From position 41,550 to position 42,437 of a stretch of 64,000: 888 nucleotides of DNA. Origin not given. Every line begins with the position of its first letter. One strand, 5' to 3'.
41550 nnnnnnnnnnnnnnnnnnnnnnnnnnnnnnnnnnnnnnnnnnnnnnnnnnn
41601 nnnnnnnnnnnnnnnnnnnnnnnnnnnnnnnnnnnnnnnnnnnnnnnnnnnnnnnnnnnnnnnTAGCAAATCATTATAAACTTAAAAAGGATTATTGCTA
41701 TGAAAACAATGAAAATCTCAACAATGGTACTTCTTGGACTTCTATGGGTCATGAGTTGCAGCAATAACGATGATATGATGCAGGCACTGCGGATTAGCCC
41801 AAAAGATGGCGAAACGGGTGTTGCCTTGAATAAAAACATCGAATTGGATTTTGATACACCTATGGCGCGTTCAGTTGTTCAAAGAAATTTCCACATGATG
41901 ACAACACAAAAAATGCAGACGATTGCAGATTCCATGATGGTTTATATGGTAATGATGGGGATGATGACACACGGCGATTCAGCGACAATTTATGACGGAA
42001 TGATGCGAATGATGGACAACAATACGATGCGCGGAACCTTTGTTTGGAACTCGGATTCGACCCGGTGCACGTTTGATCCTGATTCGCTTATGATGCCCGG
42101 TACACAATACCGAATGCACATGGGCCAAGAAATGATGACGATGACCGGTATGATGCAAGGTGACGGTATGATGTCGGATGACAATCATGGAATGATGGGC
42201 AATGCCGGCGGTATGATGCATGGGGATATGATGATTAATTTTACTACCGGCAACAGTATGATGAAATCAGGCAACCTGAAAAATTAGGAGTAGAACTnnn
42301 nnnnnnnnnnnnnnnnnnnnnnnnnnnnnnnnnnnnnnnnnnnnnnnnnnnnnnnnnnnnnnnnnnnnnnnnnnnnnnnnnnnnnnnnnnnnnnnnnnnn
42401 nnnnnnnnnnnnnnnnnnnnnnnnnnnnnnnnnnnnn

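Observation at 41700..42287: Lipoprotein with about 20% methionine, mostly as MM dipeptides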

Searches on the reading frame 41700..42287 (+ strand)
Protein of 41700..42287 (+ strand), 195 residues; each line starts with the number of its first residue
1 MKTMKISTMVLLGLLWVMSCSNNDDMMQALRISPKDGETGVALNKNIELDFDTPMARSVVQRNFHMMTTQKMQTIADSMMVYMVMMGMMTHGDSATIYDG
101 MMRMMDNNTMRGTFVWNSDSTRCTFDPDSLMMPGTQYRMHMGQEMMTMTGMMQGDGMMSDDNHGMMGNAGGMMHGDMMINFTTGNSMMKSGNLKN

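Call 4: search_protein_families(library=pfam, proteins=[window:41700-42287:+], max_evalue=0.1)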
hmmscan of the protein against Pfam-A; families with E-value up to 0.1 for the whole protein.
window:41700-42287:+ (195 aa): 1 family
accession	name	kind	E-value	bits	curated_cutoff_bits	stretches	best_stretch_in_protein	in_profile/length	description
PF13205.12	Big_5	-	4.4e-08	34.2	23.6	1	29-75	7-54/105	Bacterial Ig-like domain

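Call 5: find_homologous_proteins(query=window:41700-42284:+, max_evalue=0.001)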
Query window:41700-42284:+ (195 aa): 14 proteins with E <= 0.001 among 50 candidates.
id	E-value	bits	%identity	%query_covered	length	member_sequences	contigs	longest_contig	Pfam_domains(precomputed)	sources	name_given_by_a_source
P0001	1.9e-119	414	99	100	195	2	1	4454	PF13205.13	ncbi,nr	ncbi:Ig-like domain-containing protein [bacterium]|nr:Ig-like domain-containing protein [bacterium]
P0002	3.1e-106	371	89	100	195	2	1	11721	PF13205.13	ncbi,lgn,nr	ncbi:Ig-like domain-containing protein [bacterium]|nr:Ig-like domain-containing protein [bacterium]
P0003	1.6e-98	346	84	99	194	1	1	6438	PF13205.13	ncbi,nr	ncbi:Ig-like domain-containing protein [bacterium]|nr:Ig-like domain-containing protein [bacterium]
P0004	1.2e-94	333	81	97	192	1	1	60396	PF13205.13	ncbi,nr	ncbi:Ig-like domain-containing protein [bacterium]|nr:Ig-like domain-containing protein [bacterium]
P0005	5.8e-93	328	79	98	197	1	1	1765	PF13205.13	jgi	jgi:hypothetical protein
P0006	3.1e-91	322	80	98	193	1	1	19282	-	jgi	jgi:hypothetical protein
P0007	2.7e-87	309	74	97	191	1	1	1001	PF13205.13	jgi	jgi:uncharacterized lipoprotein NlpE involved in copper resistance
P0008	1.1e-84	301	74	97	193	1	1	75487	PF13205.13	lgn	-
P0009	2.4e-84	300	75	97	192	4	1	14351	PF13205.13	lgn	-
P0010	2.5e-74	267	68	93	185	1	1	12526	PF13205.13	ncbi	-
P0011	1.2e-72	262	66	97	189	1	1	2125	PF13205.13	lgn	-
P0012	1.3e-22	99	43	79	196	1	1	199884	-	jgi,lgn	jgi:hypothetical protein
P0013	1.1e-20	92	37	92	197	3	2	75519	PF13205.13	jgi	jgi:hypothetical protein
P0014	3.5e-20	91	41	79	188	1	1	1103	PF13205.13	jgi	jgi:hypothetical protein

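Call 15: search_protein_families(library=ncbifam, proteins=[window:41700-42287:+], max_evalue=0.01)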
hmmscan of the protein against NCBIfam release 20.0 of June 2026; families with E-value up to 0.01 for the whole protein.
window:41700-42287:+ (195 aa): 0 families

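Call 16: find_encoding_contigs(protein=P0012, flank=10000, max_places=3)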
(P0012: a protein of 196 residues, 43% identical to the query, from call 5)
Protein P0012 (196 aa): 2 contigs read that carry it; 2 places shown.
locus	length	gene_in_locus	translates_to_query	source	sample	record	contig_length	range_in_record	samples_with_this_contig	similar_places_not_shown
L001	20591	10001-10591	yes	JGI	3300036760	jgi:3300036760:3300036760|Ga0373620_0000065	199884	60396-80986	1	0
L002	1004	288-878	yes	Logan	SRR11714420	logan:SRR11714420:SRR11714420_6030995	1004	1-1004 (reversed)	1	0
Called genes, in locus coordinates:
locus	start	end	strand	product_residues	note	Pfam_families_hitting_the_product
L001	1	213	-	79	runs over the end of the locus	PF02609:Exonuc_VII_S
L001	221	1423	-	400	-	PF13742:tRNA_anti_2, PF01336:tRNA_anti-codon, PF02601:Exonuc_VII_L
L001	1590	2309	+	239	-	PF02585:PIG-L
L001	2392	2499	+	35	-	-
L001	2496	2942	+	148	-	-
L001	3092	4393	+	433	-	PF02321:OEP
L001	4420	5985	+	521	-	PF25917:BSH_RND (faint), PF19335:HMBD, PF25919:BSH_CusB, PF25973:BSH_CzcB, PF25869:3HB_CusB (faint), PF25954:Beta-barrel_RND_2, PF25975:CzcB_C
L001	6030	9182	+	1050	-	PF00873:ACR_tran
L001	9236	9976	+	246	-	-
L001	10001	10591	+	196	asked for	-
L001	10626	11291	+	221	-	-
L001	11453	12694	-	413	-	PF00070:Pyr_redox (faint), PF07992:Pyr_redox_2, PF21706:FCSD_central (weak)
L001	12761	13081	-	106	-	PF02635:DsrE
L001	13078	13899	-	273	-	PF01048:PNP_UDP_1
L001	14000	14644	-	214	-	PF01545:Cation_efflux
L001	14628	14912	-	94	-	-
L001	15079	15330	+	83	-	-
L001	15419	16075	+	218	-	PF01155:HypA (faint), PF12773:DZR (faint), PF13240:Zn_Ribbon_1, PF13248:Zn_ribbon_3 (weak), PF24460:DUF7575 (faint), PF10080:FtrD-like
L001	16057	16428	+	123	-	PF00403:HMA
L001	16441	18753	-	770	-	PF01578:Cytochrom_C_asm, PF16327:CcmF_C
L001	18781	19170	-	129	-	PF03100:CcmE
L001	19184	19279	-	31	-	PF20077:CcmD_alt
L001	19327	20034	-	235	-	PF01578:Cytochrom_C_asm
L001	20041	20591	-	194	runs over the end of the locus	PF03379:CcmB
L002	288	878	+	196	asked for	-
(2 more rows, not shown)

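Call 17: find_encoding_contigs(protein=P0008, flank=10000, max_places=3)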
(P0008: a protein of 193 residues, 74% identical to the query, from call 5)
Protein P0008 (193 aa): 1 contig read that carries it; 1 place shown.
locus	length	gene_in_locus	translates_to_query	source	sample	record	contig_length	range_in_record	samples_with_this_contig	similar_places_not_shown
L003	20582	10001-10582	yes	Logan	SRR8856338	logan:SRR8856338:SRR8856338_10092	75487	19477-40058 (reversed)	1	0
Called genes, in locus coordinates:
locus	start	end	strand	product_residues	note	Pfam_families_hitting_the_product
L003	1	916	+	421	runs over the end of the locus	PF01590:GAF, PF13185:GAF_2, PF13492:GAF_3, PF07228:SpoIIE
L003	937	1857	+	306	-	-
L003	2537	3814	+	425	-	PF02321:OEP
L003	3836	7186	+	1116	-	PF00873:ACR_tran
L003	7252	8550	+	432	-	PF19335:HMBD, PF25919:BSH_CusB, PF25973:BSH_CzcB, PF25869:3HB_CusB (weak), PF25954:Beta-barrel_RND_2, PF25944:Beta-barrel_RND (weak), PF25967:RND-MFP_C (weak), PF25975:CzcB_C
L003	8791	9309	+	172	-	PF09990:DUF2231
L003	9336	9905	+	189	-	-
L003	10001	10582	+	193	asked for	PF13205:Big_5 (faint)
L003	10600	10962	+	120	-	-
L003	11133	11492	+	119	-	PF00403:HMA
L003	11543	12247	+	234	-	PF03306:AAL_decarboxy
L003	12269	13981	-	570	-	PF07494:Reg_prop (faint)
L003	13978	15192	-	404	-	PF01547:SBP_bac_1, PF13416:SBP_bac_8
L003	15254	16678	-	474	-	PF01425:Amidase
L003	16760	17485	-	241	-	PF00702:Hydrolase, PF13419:HAD_2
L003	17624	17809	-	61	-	PF02416:TatA_B_E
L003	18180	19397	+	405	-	PF01676:Metalloenzyme, PF10143:PhosphMutase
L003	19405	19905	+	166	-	PF00300:His_Phos_1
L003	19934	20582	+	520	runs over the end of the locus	PF02541:Ppx-GppA, PF24391:HD-CE (weak), PF21447:Ppx-GppA_III, PF01966:HD (weak)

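Call 20: predict_structure(alignment_id=A1)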
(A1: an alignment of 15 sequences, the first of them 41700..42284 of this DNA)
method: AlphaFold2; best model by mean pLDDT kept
length: 195 residues; sequences in the alignment: 15
mean_pLDDT: 72.6   pTM: 0.67
mean pLDDT of the five models: 72.6, 52.4, 49.1, 44.9, 42.3
residues with pLDDT >= 90: 76; 70-90: 44; 50-70: 24; < 50: 51
segments of 3 or more residues with pLDDT < 50: 1-27, 154-157, 159-172, 190-195
pLDDT, mean of each block of 10 residues (from residue 1): 39 38 47 92 93 90 93 81 62 67 89 94 94 94 83 51 39 72 79 39
secondary structure, 60 per line:
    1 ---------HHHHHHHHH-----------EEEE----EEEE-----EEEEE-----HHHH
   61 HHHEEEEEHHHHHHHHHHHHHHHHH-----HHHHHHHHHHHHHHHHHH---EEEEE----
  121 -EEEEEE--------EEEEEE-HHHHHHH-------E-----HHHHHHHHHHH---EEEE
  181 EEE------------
elements in order: H10-18 E30-33 E38-41 E47-51 H57-63 E64-68 H69-85 H91-108 E112-116 E122-127 E136-141 H143-149 H163-173 E177-183

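Call 22: search_protein_representatives(alignment_id=A1)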
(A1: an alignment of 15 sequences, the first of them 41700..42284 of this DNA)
Query: 15 sequences, 194 profile positions. Proteins with E-value up to 0.001 (for the whole library): 1508; up to 1e-10: 342; up to 1e-30: 23. The best 150 are listed.
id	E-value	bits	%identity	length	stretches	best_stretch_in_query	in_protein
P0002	3.8e-100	349.6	-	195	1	1-193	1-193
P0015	3.5e-51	189.8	-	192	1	4-187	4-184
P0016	7.9e-47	175.6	-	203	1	6-189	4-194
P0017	6.0e-45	169.5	-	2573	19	26-66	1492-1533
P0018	4.2e-43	163.4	-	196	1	1-192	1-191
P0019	1.0e-41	158.9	-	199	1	6-193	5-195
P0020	1.7e-41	158.2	-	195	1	1-193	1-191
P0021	2.1e-41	157.9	-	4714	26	21-80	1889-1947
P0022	1.8e-40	154.8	-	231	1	6-156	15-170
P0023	2.0e-39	151.5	-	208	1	5-191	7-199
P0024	4.5e-38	147.1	-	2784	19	8-79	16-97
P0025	4.8e-38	147.0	-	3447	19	30-67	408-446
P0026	2.7e-37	144.5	-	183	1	6-185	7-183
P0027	2.6e-36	141.3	-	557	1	5-188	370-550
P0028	1.2e-35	139.2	-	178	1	6-185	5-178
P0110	1.4e-18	83.5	-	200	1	6-166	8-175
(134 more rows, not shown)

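Call 24: fold_search(model_id=the predicted structure, library=pdb)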
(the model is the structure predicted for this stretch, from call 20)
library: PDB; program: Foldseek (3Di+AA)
matches with E <= 10: 1670; with E <= 0.001: 56
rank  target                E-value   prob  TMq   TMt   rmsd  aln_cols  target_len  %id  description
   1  4hu2                  1.2e-05  1.00  0.38  0.38   6.2       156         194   16  Crystal structure of LdtMt2, a L,D-transpeptidase from Mycobacterium tuberculosis: domain A and B (released 2012-12-12)
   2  4zfq                  1.2e-05  1.00  0.39  0.23   6.8       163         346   16  Structure of M. tuberculosis (3,3) L,D-Transpeptidase, LdtMt5. (Meropenen-adduct form) (released 2015-09-02)
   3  5uwv_B                2.7e-05  1.00  0.39  0.24   6.2       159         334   16  Crystal structure of Mycobacterium abscessus L,D-transpeptidase 2 (released 2017-08-16)
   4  4huc_B                3.2e-05  1.00  0.37  0.28   8.1       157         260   15  Crystal structure of LdtMt2, a L,D-transpeptidase from Mycobacterium tuberculosis: domain B and C (released 2012-12-12)
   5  4z7a                  3.2e-05  1.00  0.39  0.22   7.3       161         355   15  Structural and biochemical characterization of a non-functionally redundant M. tuberculosis (3,3) L,D-Transpeptidase, Ld (released 2015-09-02)
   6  6iyv_A                3.2e-05  1.00  0.36  0.27   7.4       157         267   14  Crystal sturucture of L,D-transpeptidase LdtMt2 from Mycobacterium tuberculosis in complex with ertapenem adduct (released 2019-02-27)
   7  8a1m_A                3.4e-05  1.00  0.37  0.21   7.3       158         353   15  Crystal structure of the transpeptidase LdtMt2 from Mycobacterium tuberculosis in complex with maleimide analogue 4 (released 2023-06-14)
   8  3u1q_A                3.6e-05  1.00  0.38  0.29   6.3       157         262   16  Crystal Structure of M. tuberculosis LD-transpeptidase type 2 with 2-Mercaptoethanol (released 2012-12-05)
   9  6iyw_A                3.6e-05  1.00  0.37  0.28   8.2       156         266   15  Crystal sturucture of L,D-transpeptidase LdtMt2 from Mycobacterium tuberculosis in complex with Imipenem adduct (released 2019-02-27)
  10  5lbg_A                3.9e-05  1.00  0.37  0.28   7.3       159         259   16  Crystal structure of the Mycobacterium tuberculosis L,D-transpeptidase-2 (LdtMt2) BC-module with faropenem-derived add (released 2017-01-18)
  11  3tx4_A                5.0e-05  1.00  0.38  0.29   6.3       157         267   16  Crystal Structure of Mutant (C354A) M. tuberculosis LD-transpeptidase type 2 (released 2012-12-05)
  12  3vyo_B                5.3e-05  1.00  0.38  0.29   8.1       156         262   15  Crystal structure of Mycobacterium tuberculosis L,D-transpeptidase LdtMt2 N140 truncation mutant (resideus 140-408) (released 2013-06-19)
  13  4gsu_A                6.1e-05  1.00  0.37  0.28   7.8       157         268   13  Structural basis for the inhibition of Mycobacterium tuberculosis L,D-transpeptidase by meropenem, a drug effective ag (released 2013-02-27)
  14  4qra_A                6.5e-05  1.00  0.37  0.22   8.1       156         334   15  Structure and specificity of L-D-Transpeptidase from Mycobacterium tuberculosis and antibiotic resistance: Calcium bin (released 2015-12-23)
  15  3vyn_A                6.5e-05  1.00  0.37  0.22   6.4       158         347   15  Crystal structure of Mycobacterium tuberculosis L,D-transpeptidase LdtMt2 N55 truncation mutant (resideus 55-408) (released 2013-06-19)
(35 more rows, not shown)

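Call 29: find_related_loci(query=A1, collection=genome_contigs, flank=10000)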
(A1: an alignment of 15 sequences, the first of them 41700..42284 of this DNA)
Query A1 (195 aa) in genome_contigs; peptide patterns used: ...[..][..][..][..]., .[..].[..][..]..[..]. (x = any residue, [..] = any of these).
125 stretches matched a pattern; 10 encode a relative of the query (tblastn E <= 1e-3); 10 distinct loci.
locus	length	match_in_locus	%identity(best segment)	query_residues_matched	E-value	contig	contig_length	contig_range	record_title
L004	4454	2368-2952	99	1-195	1e-127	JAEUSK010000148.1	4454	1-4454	MAG: bacterium isolate new MAG-301 k141_2048056, whole genome shotgun sequence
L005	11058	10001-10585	89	1-195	6e-98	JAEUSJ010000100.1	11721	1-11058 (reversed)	MAG: bacterium isolate new MAG-300 NODE_100_length_11721_cov_5.793198, whole genome shotgun sequence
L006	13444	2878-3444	81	1-189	4e-89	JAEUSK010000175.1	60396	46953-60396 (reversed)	MAG: bacterium isolate new MAG-301 k141_2060120, whole genome shotgun sequence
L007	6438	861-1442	84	1-194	2e-88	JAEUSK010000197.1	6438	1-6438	MAG: bacterium isolate new MAG-301 k141_2687095, whole genome shotgun sequence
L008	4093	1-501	76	22-189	2e-70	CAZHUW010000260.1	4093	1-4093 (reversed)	MAG TPA_asm: uncultured Bacteroidota bacterium isolate SRP292972_co2_230 genome assembly, contig: NODE_23125_length_4093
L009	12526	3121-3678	68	2-185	6e-67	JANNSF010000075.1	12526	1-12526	MAG: bacterium isolate SOY_31_metabat_245 SOY_31_k141_3167201, whole genome shotgun sequence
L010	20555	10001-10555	41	3-187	3e-44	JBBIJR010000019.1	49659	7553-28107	MAG: Bacteroidota bacterium isolate QNS170220_bin_167 NODE_335_length_49659_cov_4.604084, whole genome shotgun sequence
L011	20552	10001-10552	37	2-183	1e-28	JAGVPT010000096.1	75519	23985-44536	MAG: Bacteroidetes bacterium isolate DeMMO3_9 c_000000036349, whole genome shotgun sequence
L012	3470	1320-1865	38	2-183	1e-23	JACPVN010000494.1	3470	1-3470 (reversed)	MAG: Ignavibacteriae bacterium isolate NC_groundwater_786_Ag_S2p5_43_5 JBCH_GD18_4_SO25_S179_scaffold_748281, whole geno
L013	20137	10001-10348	39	30-148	2e-22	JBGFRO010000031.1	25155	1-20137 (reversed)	MAG: Bacteroidota bacterium isolate BA1A45.2019.Bin.33 NODE_2199_length_25155_cov_11.927179, whole genome shotgun sequen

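Call 35: search_solved_structures(query=A2, max_evalue=1, show_alignments=2)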
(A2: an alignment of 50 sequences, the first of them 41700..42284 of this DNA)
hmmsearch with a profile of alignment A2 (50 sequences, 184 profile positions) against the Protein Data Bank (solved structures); distinct sequences matched with E-value up to 1: 5.
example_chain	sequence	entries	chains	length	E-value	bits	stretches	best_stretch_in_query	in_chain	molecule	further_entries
6all_A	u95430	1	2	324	0.1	15.4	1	1-48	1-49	Fe(3+)-citrate-binding protein yfmC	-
5e51_A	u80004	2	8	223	0.29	13.9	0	33-73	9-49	L,D-transpeptidase 1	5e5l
4jmn_A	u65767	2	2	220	0.36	13.6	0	34-72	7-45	Probable L,D-transpeptidase LdtA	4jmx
6jh5_A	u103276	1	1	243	0.45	13.2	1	99-143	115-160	LamCAT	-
6jhj_A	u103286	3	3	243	0.59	12.9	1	101-143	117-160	LamCAT | laminarinase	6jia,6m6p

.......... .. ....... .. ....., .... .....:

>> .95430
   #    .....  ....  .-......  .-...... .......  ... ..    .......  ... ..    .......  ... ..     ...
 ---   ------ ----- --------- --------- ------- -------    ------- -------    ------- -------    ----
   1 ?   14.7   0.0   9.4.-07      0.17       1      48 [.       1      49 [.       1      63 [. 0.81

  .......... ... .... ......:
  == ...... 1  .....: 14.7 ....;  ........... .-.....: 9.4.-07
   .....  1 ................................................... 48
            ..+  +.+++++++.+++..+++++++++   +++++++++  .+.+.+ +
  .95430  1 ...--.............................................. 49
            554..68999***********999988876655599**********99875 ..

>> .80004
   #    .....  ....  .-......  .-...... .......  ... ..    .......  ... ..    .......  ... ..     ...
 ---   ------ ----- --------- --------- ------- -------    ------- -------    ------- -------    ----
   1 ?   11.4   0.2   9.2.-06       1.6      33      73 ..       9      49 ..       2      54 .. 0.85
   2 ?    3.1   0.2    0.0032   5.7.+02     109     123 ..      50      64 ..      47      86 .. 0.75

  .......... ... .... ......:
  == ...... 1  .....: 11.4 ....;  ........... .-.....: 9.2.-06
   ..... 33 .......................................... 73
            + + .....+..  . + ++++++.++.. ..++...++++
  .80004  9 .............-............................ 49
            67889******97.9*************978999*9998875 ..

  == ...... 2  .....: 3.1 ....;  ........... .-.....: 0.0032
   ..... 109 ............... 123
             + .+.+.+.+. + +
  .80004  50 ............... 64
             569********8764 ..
